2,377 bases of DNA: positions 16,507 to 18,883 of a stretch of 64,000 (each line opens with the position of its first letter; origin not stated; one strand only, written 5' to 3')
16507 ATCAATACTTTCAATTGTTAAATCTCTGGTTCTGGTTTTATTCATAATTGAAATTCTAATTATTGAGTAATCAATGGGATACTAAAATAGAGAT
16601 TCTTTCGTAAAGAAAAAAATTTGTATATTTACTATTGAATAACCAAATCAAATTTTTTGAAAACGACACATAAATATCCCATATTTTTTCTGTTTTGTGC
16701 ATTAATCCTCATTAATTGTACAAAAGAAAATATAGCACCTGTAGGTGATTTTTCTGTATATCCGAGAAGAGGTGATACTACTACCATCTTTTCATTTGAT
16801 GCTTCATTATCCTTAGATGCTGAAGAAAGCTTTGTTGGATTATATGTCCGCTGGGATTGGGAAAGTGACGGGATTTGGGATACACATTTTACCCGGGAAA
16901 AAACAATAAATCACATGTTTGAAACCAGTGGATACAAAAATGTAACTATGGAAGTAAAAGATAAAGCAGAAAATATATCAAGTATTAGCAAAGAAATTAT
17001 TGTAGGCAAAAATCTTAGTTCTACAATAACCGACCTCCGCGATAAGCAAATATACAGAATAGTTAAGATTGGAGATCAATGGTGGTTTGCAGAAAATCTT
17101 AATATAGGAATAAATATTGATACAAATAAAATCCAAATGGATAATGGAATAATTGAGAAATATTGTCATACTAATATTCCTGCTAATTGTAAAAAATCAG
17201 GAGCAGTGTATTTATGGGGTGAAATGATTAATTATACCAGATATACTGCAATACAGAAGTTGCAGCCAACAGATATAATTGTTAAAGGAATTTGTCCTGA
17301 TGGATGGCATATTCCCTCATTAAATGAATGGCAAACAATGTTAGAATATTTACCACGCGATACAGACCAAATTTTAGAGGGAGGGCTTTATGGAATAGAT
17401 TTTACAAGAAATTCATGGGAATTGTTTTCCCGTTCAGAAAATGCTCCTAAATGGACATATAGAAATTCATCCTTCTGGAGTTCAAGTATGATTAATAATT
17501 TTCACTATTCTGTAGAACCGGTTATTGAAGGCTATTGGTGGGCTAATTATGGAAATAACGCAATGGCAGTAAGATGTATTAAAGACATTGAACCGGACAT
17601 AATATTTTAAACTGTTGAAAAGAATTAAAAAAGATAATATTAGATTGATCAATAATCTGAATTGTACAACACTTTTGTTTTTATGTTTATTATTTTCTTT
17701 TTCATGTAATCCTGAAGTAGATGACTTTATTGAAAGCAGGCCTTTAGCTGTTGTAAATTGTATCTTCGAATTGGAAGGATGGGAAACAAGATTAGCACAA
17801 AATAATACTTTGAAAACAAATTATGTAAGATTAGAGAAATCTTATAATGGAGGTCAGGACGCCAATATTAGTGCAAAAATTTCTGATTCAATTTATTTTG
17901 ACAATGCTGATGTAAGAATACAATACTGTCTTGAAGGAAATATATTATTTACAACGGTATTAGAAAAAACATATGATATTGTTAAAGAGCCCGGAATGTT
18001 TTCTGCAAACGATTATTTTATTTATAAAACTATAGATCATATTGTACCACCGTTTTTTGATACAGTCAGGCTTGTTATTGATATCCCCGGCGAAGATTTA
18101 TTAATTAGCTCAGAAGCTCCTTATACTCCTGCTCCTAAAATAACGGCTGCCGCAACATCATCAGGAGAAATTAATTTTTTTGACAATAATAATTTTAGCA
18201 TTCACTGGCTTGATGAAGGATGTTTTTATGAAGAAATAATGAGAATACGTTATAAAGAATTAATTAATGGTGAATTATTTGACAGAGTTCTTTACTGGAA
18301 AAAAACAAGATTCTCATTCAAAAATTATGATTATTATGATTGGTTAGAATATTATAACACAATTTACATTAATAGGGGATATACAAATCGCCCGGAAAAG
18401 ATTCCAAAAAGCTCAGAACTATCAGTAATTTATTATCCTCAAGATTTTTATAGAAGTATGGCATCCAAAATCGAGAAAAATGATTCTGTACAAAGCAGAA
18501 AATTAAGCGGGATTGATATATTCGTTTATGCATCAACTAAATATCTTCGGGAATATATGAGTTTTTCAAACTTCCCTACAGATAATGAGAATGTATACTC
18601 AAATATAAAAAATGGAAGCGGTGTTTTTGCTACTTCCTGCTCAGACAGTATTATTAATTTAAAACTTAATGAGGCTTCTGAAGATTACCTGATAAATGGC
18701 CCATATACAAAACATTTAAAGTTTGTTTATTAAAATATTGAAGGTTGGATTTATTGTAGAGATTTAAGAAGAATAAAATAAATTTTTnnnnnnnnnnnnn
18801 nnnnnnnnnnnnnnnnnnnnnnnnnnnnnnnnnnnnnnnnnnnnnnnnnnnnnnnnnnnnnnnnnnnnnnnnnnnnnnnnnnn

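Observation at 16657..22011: Five-gene array of PKD+FISUMP lipoproteins interleaved with DUF4249-like lipoproteins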

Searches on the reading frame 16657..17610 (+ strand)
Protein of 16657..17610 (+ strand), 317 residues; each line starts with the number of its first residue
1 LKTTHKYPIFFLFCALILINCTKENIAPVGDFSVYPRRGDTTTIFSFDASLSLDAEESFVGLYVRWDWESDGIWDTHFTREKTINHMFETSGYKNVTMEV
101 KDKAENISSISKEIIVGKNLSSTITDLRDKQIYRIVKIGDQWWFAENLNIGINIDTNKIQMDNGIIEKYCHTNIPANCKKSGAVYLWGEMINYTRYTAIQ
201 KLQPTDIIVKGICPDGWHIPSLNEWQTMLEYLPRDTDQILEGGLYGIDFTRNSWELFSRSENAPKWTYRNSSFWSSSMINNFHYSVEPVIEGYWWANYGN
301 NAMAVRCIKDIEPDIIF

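Call 3: search_protein_families(library=pfam, proteins=[window:16657-17610:+], max_evalue=1)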
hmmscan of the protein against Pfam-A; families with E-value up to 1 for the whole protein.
window:16657-17610:+ (317 aa): 3 families
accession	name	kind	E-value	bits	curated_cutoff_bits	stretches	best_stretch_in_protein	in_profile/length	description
PF09603.15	Fib_succ_major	-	3.1e-17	63.9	33.9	1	136-241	1-94/187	Fibrobacter succinogenes major domain (Fib_succ_major)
PF18911.6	PKD_4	-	0.00062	20.2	27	1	27-109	3-77/85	PKD domain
PF00801.26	PKD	-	0.00098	19.5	23.5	1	48-109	20-74/80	PKD domain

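Call 4: search_protein_families(library=ncbifam, proteins=[window:16657-17610:+], max_evalue=1)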
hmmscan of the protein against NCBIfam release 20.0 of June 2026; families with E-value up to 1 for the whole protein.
window:16657-17610:+ (317 aa): 1 family
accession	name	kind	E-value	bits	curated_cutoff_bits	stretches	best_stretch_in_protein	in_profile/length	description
TIGR02145.1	Fib_succ_major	domain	2.5e-29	103.2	41.65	1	123-310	1-176/176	FISUMP domain-containing protein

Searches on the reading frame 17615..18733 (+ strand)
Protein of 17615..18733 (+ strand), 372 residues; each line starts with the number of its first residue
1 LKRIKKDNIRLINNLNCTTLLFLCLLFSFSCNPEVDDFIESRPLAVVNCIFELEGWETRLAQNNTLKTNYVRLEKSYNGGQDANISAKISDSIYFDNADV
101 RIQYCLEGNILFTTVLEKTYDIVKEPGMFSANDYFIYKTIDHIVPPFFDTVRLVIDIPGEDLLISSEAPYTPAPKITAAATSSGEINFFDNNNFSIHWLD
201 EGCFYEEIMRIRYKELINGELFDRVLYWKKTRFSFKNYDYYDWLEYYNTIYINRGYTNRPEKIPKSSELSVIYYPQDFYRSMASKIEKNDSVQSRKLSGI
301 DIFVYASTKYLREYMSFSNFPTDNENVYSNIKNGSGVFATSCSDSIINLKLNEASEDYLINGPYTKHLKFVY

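Call 3: search_protein_families(library=pfam, proteins=[window:17615-18733:+], max_evalue=1)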
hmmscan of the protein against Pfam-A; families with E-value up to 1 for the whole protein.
window:17615-18733:+ (372 aa): 0 families

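Call 4: search_protein_families(library=ncbifam, proteins=[window:17615-18733:+], max_evalue=1)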
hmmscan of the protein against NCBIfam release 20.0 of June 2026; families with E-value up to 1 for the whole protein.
window:17615-18733:+ (372 aa): 0 families
